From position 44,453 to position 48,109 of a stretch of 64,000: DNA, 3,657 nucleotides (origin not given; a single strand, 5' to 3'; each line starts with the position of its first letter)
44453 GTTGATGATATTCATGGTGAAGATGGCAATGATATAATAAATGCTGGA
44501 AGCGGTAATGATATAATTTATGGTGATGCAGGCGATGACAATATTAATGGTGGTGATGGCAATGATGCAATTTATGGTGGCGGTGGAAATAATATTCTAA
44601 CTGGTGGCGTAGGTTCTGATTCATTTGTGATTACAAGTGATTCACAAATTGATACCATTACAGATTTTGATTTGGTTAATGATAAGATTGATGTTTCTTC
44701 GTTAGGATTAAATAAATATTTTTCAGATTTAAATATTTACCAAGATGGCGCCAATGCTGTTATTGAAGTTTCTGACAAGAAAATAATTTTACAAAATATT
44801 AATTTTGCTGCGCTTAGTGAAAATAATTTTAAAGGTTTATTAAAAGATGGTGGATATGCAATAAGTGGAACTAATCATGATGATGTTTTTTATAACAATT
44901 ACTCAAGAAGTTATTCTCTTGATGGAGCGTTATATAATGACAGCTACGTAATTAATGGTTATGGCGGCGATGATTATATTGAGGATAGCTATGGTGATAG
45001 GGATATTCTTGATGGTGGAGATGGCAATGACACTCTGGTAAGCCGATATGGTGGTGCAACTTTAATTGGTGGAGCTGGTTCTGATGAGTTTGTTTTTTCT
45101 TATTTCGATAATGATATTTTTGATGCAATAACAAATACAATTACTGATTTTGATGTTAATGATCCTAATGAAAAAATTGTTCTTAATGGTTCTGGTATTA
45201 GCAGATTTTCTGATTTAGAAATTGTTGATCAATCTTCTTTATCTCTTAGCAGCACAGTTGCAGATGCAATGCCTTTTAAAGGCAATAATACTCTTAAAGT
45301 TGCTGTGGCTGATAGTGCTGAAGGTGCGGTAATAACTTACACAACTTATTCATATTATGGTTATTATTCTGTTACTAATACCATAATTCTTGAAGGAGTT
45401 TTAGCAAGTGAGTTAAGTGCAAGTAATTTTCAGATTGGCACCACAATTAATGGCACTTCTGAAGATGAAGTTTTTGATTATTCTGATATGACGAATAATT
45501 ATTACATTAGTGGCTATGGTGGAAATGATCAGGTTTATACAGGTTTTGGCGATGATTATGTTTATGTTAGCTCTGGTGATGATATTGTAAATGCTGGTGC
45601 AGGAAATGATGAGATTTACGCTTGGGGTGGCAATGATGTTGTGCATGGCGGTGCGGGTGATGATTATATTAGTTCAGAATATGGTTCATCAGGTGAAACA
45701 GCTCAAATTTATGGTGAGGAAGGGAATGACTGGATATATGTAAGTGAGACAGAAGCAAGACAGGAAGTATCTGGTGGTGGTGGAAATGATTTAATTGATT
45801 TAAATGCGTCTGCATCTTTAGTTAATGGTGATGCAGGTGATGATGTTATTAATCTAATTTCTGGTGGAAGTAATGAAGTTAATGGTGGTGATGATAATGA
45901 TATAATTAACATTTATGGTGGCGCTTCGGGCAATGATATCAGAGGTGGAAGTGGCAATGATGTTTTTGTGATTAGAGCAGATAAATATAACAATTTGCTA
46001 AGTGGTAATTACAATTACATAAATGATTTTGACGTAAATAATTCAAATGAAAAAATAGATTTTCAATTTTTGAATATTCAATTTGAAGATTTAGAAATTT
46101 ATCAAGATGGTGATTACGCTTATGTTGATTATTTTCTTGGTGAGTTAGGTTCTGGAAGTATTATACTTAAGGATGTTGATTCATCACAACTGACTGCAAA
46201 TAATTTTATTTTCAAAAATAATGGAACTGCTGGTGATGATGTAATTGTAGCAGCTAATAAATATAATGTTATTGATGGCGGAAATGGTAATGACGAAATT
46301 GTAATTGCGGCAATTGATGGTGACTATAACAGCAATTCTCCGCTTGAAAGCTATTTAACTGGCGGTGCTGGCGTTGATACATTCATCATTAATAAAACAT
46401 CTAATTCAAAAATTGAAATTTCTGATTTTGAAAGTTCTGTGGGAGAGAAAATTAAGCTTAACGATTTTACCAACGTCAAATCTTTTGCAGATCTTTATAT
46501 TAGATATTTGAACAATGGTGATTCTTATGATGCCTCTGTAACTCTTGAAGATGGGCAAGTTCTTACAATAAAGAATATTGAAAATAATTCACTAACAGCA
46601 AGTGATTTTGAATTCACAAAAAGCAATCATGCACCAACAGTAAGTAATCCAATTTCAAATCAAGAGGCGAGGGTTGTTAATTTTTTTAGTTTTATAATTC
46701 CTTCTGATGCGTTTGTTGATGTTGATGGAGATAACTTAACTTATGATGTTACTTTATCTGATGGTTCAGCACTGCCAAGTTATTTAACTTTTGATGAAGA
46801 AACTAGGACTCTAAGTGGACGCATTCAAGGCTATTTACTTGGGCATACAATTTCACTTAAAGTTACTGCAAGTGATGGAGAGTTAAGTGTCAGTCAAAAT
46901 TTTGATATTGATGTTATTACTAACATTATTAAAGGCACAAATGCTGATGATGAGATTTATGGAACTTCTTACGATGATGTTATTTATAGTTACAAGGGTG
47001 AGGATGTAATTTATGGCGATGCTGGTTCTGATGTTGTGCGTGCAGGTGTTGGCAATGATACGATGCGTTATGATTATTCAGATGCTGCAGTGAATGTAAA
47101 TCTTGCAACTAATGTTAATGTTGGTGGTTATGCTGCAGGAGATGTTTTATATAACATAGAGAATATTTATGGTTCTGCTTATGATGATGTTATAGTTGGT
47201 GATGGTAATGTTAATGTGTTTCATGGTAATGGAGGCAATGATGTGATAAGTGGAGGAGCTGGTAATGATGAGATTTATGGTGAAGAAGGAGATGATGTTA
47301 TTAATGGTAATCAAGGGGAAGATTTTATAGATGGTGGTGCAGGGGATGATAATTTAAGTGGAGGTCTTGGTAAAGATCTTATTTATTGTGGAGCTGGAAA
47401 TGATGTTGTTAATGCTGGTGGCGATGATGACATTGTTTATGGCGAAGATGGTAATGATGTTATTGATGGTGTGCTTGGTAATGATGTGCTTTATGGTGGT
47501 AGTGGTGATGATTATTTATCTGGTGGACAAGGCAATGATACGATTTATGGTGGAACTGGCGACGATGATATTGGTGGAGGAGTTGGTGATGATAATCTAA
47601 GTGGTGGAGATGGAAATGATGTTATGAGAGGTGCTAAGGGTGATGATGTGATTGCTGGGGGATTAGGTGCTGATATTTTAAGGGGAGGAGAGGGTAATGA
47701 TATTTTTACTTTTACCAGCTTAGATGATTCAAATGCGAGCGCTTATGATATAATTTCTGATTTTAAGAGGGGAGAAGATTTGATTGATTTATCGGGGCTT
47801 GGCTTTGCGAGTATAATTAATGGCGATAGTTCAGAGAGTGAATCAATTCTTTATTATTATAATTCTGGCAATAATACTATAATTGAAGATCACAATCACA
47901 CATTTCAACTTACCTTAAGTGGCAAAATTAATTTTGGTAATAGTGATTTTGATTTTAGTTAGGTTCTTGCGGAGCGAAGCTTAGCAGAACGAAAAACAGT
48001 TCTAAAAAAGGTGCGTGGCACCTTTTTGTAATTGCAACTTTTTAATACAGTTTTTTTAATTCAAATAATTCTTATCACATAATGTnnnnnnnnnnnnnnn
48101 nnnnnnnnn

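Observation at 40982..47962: RTX-lipase built from five iterations of a 'T1SS C-terminal target'-like module, with no T1SS genes nearby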

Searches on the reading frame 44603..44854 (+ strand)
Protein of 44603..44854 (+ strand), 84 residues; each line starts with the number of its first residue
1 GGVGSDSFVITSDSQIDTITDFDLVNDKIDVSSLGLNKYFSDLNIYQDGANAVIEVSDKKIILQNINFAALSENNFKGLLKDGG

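Call 10: search_protein_families(library=ncbifam, proteins=[window:44603-44854:+], max_evalue=10)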
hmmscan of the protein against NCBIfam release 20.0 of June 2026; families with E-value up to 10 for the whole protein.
seq(84 aa): 5 families
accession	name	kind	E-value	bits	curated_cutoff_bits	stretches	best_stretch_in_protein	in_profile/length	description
NF052454.1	BtaGlycanEglC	equivalog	0.00022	20.2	700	1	1-77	132-209/459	endo-1,3-1,4-beta-glycanase EglC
NF035945.1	Zn_serralysin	subfamily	0.0035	16.6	500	1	1-38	360-402/462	serralysin family metalloprotease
NF009210.0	PRK12559.1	equivalog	0.027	14.5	159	1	22-80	25-83/131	transcriptional regulator SpxA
TIGR03661.1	T1SS_VCA0849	domain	0.032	15.4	17.6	1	17-56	1-49/91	type I secretion C-terminal target domain-containing protein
NF033953.1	AcrF10_fam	equivalog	0.034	14.7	28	1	12-66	4-58/94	AcrF10 family anti-CRISPR protein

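Call 11: search_protein_families(library=pfam, proteins=[window:44603-44854:+], max_evalue=10)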
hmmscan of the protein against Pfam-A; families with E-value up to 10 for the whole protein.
seq(84 aa): 2 families
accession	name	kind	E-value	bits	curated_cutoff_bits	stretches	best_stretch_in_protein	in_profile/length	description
PF08548.17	Peptidase_M10_C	-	0.0035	17.6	20.7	1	4-55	97-154/193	Peptidase M10 serralysin C terminal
PF06668.17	ITI_HC_C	-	0.012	15.7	27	1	25-65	11-53/189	Inter-alpha-trypsin inhibitor heavy chain C-terminus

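Call 24: search_solved_structures(query=A1, max_evalue=10, show_alignments=3)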
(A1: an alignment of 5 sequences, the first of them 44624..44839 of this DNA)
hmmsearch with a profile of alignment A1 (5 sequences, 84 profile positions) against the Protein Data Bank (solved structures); distinct sequences matched with E-value up to 10: 11.
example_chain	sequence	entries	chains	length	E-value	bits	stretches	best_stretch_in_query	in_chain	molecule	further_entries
1g9k_A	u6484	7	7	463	0.39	14.4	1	1-62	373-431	SERRALYSIN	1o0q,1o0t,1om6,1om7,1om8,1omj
1h71_P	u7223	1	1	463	0.39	14.4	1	1-62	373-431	SERRALYSIN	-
2ml2_A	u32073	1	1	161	0.5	14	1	12-81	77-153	Poly(beta-D-mannuronate) C5 epimerase 6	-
3hb2_P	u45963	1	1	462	0.62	13.7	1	1-31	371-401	Secreted protease C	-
1k7g_A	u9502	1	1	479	0.69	13.6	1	1-31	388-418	secreted protease C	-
1k7q_A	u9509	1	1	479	0.69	13.6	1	1-31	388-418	SECRETED PROTEASE C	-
1k7i_A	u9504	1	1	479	0.73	13.5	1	1-31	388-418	secreted protease C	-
2ml1_A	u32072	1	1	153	0.75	13.5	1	13-81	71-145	Poly(beta-D-mannuronate) C5 epimerase 6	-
6ixx_A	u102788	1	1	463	1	13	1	1-61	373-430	Alkaline metalloprotease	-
3u1r_A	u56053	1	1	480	1.1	12.9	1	1-61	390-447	Alkaline metalloprotease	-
1srp_A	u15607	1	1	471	5.2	10.8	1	1-58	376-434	SERRALYSIN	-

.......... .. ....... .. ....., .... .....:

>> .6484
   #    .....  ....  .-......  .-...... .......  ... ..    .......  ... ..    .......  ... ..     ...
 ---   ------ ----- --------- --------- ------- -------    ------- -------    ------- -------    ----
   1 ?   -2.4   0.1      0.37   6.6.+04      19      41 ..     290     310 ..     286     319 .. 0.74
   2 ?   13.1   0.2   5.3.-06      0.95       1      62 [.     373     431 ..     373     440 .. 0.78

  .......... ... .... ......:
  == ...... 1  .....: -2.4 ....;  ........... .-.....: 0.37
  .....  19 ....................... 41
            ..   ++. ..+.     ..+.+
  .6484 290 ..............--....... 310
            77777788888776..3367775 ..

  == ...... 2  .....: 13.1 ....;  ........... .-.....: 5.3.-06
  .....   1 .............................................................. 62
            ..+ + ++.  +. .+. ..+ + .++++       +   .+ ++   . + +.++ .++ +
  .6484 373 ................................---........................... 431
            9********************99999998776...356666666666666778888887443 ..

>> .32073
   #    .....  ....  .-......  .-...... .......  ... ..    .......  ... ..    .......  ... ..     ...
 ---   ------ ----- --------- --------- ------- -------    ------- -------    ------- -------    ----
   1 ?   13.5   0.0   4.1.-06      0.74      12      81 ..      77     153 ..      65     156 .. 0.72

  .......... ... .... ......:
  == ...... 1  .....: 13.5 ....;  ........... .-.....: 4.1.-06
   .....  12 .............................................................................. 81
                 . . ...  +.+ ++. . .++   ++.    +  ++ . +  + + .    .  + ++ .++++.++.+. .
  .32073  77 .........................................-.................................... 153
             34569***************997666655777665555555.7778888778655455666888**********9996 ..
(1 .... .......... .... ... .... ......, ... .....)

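Call 26: search_protein_representatives(alignment_id=A1)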
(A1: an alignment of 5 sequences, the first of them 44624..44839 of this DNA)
Query: 5 sequences, 84 profile positions. Proteins with E-value up to 0.001 (for the whole library): 617; up to 1e-10: 167; up to 1e-30: 19. The best 150 are listed.
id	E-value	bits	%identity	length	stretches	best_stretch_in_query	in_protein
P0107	7.2e-65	231.5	-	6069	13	1-83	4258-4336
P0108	3.9e-51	187.5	-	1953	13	14-83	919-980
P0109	1.2e-50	185.9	-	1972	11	14-83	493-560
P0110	9.6e-47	173.4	-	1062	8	15-83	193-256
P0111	3.2e-43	162.1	-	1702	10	14-83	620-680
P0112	3.5e-43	162.0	-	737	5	15-83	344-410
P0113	4.7e-40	151.9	-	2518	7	8-82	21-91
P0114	4.2e-39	148.9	-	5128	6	14-83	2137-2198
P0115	2.3e-37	143.4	-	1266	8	14-83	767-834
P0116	2.5e-37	143.2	-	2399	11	13-81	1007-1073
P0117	1.2e-36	141.0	-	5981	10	15-83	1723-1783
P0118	1.0e-35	138.0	-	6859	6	14-81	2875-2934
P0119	4.0e-34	133.0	-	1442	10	15-83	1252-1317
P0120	6.7e-33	129.0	-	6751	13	15-83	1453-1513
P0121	8.5e-33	128.7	-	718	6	14-83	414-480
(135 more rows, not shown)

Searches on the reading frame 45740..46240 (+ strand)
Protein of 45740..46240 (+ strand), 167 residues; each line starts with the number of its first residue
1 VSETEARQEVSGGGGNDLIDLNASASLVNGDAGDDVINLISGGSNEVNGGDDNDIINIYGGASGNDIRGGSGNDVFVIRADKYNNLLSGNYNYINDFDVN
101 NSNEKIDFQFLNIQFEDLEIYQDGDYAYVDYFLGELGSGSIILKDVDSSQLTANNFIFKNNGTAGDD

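Call 42: predict_structure(alignment_id=A3)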
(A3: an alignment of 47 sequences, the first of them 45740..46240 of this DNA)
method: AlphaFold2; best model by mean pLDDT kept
length: 167 residues; sequences in the alignment: 47
mean_pLDDT: 92.7   pTM: 0.88
mean pLDDT of the five models: 92.7, 92.4, 92.5, 92.3, 92.1
residues with pLDDT >= 90: 137; 70-90: 18; 50-70: 10; < 50: 2
segments of 3 or more residues with pLDDT < 50: none
pLDDT, mean of each block of 10 residues (from residue 1): 75 98 94 97 92 97 95 97 85 97 97 96 98 93 98 96 60
secondary structure, 60 per line:
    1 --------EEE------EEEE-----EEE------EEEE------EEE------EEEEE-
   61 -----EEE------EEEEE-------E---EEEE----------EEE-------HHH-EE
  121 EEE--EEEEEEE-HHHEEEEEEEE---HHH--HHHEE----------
elements in order: E9-11 E18-21 E27-29 E36-39 E46-48 E55-59 E66-68 E75-79 E91-94 E105-107 E119-123 E126-132 E137-144

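Call 46: fold_search(model_id=the predicted structure, library=pdb)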
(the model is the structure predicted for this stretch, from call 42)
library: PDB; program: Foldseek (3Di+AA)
matches with E <= 10: 173; with E <= 0.001: 9
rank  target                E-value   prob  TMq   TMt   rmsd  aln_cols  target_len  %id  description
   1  2zj7                  2.4e-04  1.00  0.46  0.14   9.7       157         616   21  Crystal structure of D157A mutant of Pseudomonas sp. MIS38 lipase (released 2008-12-02)
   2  2z8z                  2.8e-04  1.00  0.47  0.14   9.5       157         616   21  Crystal structure of a platinum-bound S445C mutant of Pseudomonas sp. MIS38 lipase (released 2007-10-30)
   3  2zj6                  3.2e-04  1.00  0.46  0.14   9.5       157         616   22  Crystal structure of D337A mutant of Pseudomonas sp. MIS38 lipase (released 2008-12-02)
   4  2ml2_MODEL_1_A        3.2e-04  1.00  0.45  0.47  11.0       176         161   19  Solution Structure of AlgE6R2 subunit from the Azotobacter vinelandii Mannuronan C5-epimerase (released 2014-10-01)
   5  2z8x                  4.1e-04  1.00  0.47  0.14   9.5       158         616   20  Crystal structure of extracellular lipase from Pseudomonas sp. MIS38 (released 2007-10-30)
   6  2zvd_A                4.1e-04  1.00  0.46  0.14   9.6       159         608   20  Crystal structure of Pseudomonas sp. MIS38 lipase in an open conformation (released 2009-11-10)
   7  2ml3_MODEL_1_A        4.6e-04  1.00  0.45  0.42  10.2       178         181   20  Solution Structure of AlgE6R3 subunit from the Azotobacter vinelandii Mannuronan C5-epimerase (released 2014-10-01)
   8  7rah_E                4.8e-04  1.00  0.51  0.27   5.6       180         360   19  Adenylate cyclase toxin RTX domain fragment bound to M1H5 Fab and M2B10 Fab (released 2021-09-15)
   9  2ml1_MODEL_1_A        4.8e-04  1.00  0.43  0.46   9.9       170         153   22  Solution Structure of AlgE6R1 subunit from the Azotobacter vinelandii Mannuronan C5-epimerase (released 2014-10-01)
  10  5cxl_A                1.3e-03  1.00  0.58  0.64   4.1       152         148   17  CRYSTAL STRUCTURE OF RTX DOMAIN BLOCK V OF ADENYLATE CYCLASE TOXIN FROM BORDETELLA PERTUSSIS (released 2015-09-02)
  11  1smp_A                1.4e-03  1.00  0.51  0.21   4.8       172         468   19  CRYSTAL STRUCTURE OF A COMPLEX BETWEEN SERRATIA MARCESCENS METALLO-PROTEASE AND AN INHIBITOR FROM ERWINIA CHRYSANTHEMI (released 1996-04-03)
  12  9p0d                  1.6e-03  1.00  0.61  0.65   4.1       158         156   18  Crystal structure of Sr2+-bound RTX domain block V of adenylate cyclase toxin from Bordetella pertussis (released 2026-01-07)
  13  9p0c_B                1.6e-03  1.00  0.57  0.56   4.5       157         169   20  Crystal structure of Ca2+-bound RTX domain block V of adenylate cyclase toxin from Bordetella pertussis (released 2026-01-07)
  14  5cvw                  1.8e-03  1.00  0.55  0.60   4.5       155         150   19  CRYSTAL STRUCTURE OF RTX DOMAIN BLOCK V OF ADENYLATE CYCLASE TOXIN FROM BORDETELLA PERTUSSIS (released 2015-09-09)
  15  1k7g                  2.6e-03  1.00  0.54  0.22   4.1       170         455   19  PrtC from Erwinia chrysanthemi (released 2002-10-19)
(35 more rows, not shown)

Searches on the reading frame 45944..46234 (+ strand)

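Call 10: search_protein_families(library=ncbifam, proteins=[window:45944-46234:+], max_evalue=10)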
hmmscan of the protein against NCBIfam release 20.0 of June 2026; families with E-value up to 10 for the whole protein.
seq(97 aa): 0 families

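Call 11: search_protein_families(library=pfam, proteins=[window:45944-46234:+], max_evalue=10)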
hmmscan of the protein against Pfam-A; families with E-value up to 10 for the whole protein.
seq(97 aa): 1 family
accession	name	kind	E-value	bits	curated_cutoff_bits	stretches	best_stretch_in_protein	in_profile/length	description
PF08309.17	LVIVD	-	0.43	10.4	20.2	1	19-30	9-20/42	LVIVD repeat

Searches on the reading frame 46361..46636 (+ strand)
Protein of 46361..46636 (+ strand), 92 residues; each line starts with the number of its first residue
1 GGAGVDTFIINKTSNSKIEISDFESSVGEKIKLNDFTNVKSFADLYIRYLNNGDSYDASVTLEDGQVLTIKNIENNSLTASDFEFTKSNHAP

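Call 10: search_protein_families(library=ncbifam, proteins=[window:46361-46636:+], max_evalue=10)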
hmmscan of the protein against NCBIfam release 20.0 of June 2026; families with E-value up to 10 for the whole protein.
seq(92 aa): 4 families
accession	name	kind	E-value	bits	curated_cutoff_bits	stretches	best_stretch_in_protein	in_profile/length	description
NF052454.1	BtaGlycanEglC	equivalog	3.6e-07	29.4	700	1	1-86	132-211/459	endo-1,3-1,4-beta-glycanase EglC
NF046115.1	Ca_rpt_SMc04171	equivalog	0.016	14.3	625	1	1-85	482-573/574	SMc04171 family calcium-binding repeat protein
NF035945.1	Zn_serralysin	subfamily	0.027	13.7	500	1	1-84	360-447/462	serralysin family metalloprotease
TIGR02137.1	HSK-PSP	equivalog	0.1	12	223.4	1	17-65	113-163/203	bifunctional phosphoserine phosphatase/homoserine phosphotransferase ThrH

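Call 11: search_protein_families(library=pfam, proteins=[window:46361-46636:+], max_evalue=10)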
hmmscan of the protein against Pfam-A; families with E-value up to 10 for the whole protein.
seq(92 aa): 0 families

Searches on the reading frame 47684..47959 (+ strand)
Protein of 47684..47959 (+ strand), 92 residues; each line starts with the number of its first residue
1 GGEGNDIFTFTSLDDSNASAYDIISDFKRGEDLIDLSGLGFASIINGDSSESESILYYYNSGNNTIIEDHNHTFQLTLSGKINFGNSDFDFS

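Call 10: search_protein_families(library=ncbifam, proteins=[window:47684-47959:+], max_evalue=10)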
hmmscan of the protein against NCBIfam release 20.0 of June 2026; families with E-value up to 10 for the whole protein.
seq(92 aa): 3 families
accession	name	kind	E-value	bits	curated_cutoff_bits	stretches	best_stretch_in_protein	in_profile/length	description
NF035945.1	Zn_serralysin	subfamily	7.6e-10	38.5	500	1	1-43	360-402/462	serralysin family metalloprotease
NF053766.1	ZapA_metallo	exception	0.00013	21.1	940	1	1-39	380-418/483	ZapA family metalloprotease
TIGR03661.1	T1SS_VCA0849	domain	0.017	16.3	17.6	1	22-67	1-47/91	type I secretion C-terminal target domain-containing protein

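Call 11: search_protein_families(library=pfam, proteins=[window:47684-47959:+], max_evalue=10)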
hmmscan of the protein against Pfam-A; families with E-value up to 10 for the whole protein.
seq(92 aa): 2 families
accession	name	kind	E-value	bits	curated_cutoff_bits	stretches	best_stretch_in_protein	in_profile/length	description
PF08548.17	Peptidase_M10_C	-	5.3e-10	39.8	20.7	1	2-64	95-161/193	Peptidase M10 serralysin C terminal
PF10182.14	Flo11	-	0.1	13.2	25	1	9-81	22-93/151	Flo11 domain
